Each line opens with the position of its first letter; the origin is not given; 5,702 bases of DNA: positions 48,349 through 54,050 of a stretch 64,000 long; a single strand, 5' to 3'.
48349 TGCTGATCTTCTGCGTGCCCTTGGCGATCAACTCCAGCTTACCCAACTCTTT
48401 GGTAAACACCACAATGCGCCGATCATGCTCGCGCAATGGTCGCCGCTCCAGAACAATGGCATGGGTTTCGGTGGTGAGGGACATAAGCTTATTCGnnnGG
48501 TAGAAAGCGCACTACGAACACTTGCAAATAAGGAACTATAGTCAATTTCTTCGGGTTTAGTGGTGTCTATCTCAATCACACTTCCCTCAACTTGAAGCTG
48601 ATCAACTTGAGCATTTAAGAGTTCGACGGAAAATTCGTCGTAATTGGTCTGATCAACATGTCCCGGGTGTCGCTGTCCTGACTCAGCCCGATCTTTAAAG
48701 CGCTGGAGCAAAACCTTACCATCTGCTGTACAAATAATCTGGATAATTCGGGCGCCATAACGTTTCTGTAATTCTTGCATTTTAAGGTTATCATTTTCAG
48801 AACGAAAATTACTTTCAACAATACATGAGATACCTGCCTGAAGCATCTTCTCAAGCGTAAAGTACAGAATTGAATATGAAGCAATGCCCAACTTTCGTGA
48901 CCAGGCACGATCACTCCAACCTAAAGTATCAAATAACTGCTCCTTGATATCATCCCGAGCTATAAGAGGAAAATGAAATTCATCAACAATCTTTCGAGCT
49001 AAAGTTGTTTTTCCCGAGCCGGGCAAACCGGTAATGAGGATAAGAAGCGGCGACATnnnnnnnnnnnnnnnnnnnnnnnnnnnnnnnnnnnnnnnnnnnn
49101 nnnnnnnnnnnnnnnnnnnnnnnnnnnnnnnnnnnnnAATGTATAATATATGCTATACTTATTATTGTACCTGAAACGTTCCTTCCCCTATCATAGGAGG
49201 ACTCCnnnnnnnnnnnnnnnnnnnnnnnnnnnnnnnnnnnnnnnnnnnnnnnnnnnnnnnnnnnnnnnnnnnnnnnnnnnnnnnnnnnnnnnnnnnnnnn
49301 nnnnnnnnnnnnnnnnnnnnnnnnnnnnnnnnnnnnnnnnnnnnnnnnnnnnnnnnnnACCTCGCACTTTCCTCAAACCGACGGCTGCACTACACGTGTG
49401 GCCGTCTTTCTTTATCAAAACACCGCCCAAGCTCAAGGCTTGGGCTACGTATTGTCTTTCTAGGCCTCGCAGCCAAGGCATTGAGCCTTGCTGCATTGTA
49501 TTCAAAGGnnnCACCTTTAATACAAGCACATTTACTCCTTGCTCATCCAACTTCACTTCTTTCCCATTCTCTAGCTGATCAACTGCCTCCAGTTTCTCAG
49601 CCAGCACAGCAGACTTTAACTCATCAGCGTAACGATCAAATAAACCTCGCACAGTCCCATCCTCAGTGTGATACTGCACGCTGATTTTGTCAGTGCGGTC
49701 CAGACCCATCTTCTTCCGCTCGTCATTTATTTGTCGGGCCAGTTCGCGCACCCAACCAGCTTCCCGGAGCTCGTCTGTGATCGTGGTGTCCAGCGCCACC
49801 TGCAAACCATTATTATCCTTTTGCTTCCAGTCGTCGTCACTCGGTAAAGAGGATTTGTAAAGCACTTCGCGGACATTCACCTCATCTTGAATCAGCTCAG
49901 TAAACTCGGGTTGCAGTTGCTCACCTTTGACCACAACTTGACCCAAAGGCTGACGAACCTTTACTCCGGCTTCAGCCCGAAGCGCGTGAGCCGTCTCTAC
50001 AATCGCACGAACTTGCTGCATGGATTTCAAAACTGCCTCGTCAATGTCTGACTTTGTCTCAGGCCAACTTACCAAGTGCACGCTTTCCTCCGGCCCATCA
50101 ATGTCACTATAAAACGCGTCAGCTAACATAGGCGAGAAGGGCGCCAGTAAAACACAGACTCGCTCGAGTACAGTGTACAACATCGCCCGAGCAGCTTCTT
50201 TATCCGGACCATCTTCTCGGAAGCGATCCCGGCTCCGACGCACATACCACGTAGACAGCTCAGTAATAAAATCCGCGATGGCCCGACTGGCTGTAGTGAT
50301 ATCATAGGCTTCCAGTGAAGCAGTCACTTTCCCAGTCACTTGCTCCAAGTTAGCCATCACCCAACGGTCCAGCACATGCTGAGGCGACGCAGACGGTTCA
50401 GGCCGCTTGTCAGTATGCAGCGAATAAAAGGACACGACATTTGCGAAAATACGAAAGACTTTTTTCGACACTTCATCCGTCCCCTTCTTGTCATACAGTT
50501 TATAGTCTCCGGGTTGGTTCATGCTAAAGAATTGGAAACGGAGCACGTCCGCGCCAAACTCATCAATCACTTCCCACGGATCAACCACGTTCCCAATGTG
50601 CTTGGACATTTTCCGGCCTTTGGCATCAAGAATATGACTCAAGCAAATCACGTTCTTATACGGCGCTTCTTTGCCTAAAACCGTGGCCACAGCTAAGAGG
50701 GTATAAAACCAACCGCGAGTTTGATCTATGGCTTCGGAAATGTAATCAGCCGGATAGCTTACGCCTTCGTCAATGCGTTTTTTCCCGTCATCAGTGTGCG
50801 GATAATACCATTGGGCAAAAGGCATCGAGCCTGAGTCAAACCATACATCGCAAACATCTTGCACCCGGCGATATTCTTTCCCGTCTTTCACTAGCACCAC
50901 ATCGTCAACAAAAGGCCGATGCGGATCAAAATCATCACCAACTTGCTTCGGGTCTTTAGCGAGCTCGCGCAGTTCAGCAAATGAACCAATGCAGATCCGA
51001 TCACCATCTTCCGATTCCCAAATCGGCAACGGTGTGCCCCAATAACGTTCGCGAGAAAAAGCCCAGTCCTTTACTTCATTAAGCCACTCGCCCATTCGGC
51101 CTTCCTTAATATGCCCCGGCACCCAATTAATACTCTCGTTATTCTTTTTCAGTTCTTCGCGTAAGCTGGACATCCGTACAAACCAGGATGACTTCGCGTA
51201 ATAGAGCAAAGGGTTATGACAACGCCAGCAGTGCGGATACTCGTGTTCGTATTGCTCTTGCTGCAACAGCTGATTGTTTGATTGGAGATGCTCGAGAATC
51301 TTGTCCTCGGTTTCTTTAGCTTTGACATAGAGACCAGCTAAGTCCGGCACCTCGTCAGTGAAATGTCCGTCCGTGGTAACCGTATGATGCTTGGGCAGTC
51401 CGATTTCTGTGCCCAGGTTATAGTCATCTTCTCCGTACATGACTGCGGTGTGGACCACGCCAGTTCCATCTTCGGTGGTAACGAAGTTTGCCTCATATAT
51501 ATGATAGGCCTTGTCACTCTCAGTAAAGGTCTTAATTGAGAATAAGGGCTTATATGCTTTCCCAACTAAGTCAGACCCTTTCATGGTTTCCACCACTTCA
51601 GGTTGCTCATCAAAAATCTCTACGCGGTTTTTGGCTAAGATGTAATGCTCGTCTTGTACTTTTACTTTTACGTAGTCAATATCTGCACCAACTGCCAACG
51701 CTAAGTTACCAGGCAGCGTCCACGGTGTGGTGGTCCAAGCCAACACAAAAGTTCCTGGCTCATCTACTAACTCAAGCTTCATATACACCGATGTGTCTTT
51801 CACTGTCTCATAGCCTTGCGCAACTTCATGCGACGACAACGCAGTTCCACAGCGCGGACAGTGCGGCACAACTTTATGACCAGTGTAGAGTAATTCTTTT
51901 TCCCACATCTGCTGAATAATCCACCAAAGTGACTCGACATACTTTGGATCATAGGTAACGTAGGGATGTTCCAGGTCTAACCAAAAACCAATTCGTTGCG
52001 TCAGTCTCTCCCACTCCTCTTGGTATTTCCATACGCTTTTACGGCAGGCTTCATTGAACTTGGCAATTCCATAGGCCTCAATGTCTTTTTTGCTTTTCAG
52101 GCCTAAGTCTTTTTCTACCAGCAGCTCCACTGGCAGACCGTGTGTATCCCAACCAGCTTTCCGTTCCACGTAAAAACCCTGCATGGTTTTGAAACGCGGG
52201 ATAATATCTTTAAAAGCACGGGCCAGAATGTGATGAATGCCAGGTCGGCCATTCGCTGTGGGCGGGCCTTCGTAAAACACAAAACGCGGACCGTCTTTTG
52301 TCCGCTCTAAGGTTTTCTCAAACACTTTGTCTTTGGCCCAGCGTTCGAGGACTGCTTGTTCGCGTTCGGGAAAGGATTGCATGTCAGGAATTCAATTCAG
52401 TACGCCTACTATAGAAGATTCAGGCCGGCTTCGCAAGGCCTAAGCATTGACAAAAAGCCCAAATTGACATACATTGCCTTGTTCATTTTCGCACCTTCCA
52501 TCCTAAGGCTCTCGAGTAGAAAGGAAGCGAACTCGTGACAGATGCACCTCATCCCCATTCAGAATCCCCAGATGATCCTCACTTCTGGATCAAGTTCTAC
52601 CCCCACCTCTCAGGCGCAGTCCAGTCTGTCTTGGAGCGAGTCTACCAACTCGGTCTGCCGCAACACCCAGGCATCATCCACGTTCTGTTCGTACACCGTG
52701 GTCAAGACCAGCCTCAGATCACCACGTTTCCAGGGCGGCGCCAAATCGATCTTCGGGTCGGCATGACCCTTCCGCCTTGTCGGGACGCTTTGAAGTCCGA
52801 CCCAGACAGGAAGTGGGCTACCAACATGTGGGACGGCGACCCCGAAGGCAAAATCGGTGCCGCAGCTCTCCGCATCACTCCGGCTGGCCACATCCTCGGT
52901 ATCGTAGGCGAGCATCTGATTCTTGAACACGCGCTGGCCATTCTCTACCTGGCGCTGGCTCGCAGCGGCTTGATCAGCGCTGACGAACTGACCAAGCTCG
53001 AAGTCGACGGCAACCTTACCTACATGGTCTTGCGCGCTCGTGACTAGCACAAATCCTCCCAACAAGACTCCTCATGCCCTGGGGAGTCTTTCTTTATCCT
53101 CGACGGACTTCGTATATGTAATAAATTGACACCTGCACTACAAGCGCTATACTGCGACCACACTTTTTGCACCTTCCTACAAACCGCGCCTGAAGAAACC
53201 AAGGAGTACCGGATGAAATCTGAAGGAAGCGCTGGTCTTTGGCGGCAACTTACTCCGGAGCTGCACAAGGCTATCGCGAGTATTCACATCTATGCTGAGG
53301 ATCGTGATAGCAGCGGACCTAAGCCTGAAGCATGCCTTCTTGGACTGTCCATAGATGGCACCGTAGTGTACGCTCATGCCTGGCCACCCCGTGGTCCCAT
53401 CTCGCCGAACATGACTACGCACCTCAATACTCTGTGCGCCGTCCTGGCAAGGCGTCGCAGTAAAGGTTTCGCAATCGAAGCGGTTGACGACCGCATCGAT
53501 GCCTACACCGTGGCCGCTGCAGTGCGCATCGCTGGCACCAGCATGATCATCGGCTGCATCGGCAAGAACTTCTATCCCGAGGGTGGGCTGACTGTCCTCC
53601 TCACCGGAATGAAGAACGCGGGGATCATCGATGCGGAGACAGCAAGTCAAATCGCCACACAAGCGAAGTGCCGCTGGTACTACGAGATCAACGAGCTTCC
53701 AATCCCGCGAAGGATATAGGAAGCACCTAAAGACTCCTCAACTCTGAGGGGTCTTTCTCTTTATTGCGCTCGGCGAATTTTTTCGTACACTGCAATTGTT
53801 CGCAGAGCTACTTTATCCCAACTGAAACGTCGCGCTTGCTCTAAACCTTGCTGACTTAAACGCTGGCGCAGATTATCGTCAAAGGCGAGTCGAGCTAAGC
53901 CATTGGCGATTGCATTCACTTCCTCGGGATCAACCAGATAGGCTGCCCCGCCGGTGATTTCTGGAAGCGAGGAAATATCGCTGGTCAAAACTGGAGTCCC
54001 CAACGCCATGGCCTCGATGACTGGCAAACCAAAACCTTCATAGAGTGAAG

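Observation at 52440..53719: Tandem paralogous pair of GC-rich unknown genes on the opposite strand to all neighbours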

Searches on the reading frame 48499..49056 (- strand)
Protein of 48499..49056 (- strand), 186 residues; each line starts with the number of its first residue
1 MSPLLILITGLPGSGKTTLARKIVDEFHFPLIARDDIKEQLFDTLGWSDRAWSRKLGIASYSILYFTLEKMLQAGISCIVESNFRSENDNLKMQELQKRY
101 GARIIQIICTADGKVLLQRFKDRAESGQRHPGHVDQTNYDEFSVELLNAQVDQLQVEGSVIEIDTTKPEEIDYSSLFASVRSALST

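Call 63: search_protein_families(library=pfam, proteins=[window:48499-49056:-], max_evalue=0.01)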
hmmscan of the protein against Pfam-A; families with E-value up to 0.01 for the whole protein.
window:48499-49056:- (186 aa): 19 families
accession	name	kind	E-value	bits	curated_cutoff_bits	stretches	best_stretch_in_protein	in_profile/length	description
PF13671.12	AAA_33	-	2.6e-18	67.2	27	1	5-138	1-132/143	AAA domain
PF06414.18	Zeta_toxin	-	2.6e-10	40.5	22.3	1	2-158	15-177/199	Zeta toxin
PF13238.12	AAA_18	-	3.9e-08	34.2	29.4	1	6-129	1-117/128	AAA domain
PF13207.12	AAA_17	-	5.8e-06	27.1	27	1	9-99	1-95/136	AAA domain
PF00004.35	AAA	-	0.00018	22.4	21.2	1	6-32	1-27/131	ATPase family associated with various cellular activities (AAA)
PF03266.21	NTPase_1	-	0.00019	21.8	23.9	1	6-26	2-22/168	NTPase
PF13401.12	AAA_22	-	0.0002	22.1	27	1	4-28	6-33/130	AAA domain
PF08433.16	KTI12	-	0.00028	20.9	22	1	5-28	3-26/271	Chromatin associated protein KTI12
PF03668.21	RapZ-like_N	-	0.00084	19.6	25.4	0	70-167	50-140/158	RapZ-like N-terminal domain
PF20720.3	nSTAND3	-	0.00092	19.4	27.2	1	6-26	20-40/155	Novel STAND NTPase 3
PF01443.25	Viral_helicase1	-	0.0013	19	21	1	6-33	1-31/228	Viral superfamily 1 RNA helicase core domain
PF13191.12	AAA_16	-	0.0019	19.1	32.6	1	3-26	24-47/167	AAA ATPase domain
PF00406.28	ADK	-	0.0021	18.7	26.8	0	8-37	1-30/151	Adenylate kinase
PF24883.2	NPHP3_N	-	0.0026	18.4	24.8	1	5-27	24-46/164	Nephrocystin 3, N-terminal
PF05729.18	NACHT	-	0.0026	18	26.7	1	5-26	2-23/167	NACHT domain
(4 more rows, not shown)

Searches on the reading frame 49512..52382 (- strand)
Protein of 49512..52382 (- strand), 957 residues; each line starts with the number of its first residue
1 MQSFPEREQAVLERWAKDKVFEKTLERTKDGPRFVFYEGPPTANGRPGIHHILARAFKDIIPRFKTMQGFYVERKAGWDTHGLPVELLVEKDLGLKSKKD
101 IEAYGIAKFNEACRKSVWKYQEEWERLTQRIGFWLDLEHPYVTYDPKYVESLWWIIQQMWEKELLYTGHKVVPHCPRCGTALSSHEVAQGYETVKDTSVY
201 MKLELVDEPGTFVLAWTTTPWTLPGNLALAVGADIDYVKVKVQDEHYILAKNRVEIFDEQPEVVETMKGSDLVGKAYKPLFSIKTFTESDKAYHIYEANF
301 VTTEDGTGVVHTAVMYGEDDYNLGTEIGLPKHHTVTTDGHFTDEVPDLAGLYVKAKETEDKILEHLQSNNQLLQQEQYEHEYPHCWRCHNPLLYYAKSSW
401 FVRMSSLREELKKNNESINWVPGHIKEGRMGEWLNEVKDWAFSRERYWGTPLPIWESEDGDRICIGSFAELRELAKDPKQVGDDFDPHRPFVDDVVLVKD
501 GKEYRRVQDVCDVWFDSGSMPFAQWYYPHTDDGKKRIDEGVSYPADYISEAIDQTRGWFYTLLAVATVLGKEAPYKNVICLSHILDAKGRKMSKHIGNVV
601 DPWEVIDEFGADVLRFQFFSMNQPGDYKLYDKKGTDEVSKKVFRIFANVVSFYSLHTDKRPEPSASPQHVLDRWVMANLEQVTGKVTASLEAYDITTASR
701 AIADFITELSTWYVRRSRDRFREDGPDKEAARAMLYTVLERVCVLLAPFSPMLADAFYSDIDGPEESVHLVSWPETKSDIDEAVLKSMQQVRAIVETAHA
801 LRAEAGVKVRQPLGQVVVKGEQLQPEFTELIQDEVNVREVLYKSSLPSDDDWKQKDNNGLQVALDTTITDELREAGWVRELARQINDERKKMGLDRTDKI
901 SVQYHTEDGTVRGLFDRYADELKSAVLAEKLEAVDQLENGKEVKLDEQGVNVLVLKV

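Call 31: find_related_loci(query=window:49512-52382:-, collection=genome_contigs, flank=10000)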
Query window:49512-52382:- (957 aa) in genome_contigs; peptide patterns used: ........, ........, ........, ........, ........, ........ (x = any residue, [..] = any of these).
28 stretches matched a pattern; 6 encode a relative of the query (tblastn E <= 1e-3); 6 distinct loci.
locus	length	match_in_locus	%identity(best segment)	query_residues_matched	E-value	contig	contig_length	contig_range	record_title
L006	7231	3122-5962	53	1-954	0e+0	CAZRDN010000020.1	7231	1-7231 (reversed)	MAG TPA_asm: uncultured Gammaproteobacteria bacterium isolate SRP329715_co1_108 genome assembly, contig: NODE_15964_leng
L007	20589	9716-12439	51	1-929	0e+0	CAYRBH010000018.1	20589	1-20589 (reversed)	MAG TPA_asm: uncultured Gammaproteobacteria bacterium isolate binchicken_co185_198 genome assembly, contig: NODE_3469_le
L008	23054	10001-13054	40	8-934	0e+0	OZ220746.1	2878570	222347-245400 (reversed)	MAG: Rhodothermales bacterium isolate 9cc831bd-bc70-4893-94b0-cd5ea3f684b8 genome assembly, chromosome: 1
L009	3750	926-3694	43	8-893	0e+0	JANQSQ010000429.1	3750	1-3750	MAG: Rhodothermales bacterium isolate IP30a_bin.15 k99_798771, whole genome shotgun sequence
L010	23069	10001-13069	44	8-939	0e+0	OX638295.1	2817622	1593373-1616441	MAG: Rhodothermales bacterium isolate 379627e8-994f-481d-907a-dd5b185e1f88 genome assembly, chromosome: 1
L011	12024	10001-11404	51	4-461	4e-155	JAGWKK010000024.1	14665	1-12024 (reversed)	MAG: Patescibacteria group bacterium isolate REEB16 contig-150_5104, whole genome shotgun sequence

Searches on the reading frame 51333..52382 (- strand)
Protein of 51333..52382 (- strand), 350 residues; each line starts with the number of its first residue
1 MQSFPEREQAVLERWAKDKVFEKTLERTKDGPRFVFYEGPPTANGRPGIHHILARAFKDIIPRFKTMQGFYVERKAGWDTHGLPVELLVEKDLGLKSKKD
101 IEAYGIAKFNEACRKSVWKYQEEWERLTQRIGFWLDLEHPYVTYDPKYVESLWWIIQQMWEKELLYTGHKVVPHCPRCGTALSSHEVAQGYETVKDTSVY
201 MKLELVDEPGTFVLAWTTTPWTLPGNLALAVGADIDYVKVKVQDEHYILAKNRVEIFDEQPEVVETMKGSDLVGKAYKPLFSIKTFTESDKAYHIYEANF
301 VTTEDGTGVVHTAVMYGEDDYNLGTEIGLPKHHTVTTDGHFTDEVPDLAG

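Call 35: find_related_loci(query=window:51333-52382:-, collection=metagenome_contigs, flank=8000)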
Query window:51333-52382:- (350 aa) in metagenome_contigs; peptide patterns used: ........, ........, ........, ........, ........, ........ (x = any residue, [..] = any of these).
600 stretches matched a pattern (row limit reached: there are more); 570 encode a relative of the query (tblastn E <= 1e-3); the best 80 are kept; 80 distinct loci.
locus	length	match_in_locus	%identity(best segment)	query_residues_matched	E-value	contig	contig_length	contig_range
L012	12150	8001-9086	63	3-350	4e-157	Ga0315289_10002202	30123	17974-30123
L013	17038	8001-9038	65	4-350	1e-155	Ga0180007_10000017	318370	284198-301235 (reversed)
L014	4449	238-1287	63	3-350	5e-155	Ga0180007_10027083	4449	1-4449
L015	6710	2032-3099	62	2-345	2e-152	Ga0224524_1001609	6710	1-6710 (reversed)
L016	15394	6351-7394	64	3-350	2e-151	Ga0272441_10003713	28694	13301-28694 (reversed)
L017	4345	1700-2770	62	3-350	2e-153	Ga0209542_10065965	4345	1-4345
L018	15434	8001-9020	63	3-342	1e-149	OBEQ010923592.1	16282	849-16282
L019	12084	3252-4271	63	3-342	1e-149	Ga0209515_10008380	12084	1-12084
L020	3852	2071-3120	61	3-350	3e-154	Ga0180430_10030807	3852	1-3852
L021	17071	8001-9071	62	1-345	3e-149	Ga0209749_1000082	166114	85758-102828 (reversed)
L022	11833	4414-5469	60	3-350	5e-149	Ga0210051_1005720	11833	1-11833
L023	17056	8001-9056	60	3-350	5e-149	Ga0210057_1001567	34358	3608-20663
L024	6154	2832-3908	61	1-350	5e-149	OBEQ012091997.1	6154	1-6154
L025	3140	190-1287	60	3-350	5e-155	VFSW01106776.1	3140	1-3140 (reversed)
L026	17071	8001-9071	61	1-345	8e-148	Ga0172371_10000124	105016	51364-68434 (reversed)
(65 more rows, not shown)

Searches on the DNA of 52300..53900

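Call 72: search_rna_families(source=window, start=52300, end=53900, threshold=evalue, max_evalue=1)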
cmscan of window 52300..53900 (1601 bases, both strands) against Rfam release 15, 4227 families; matches with E-value up to 1: 0.
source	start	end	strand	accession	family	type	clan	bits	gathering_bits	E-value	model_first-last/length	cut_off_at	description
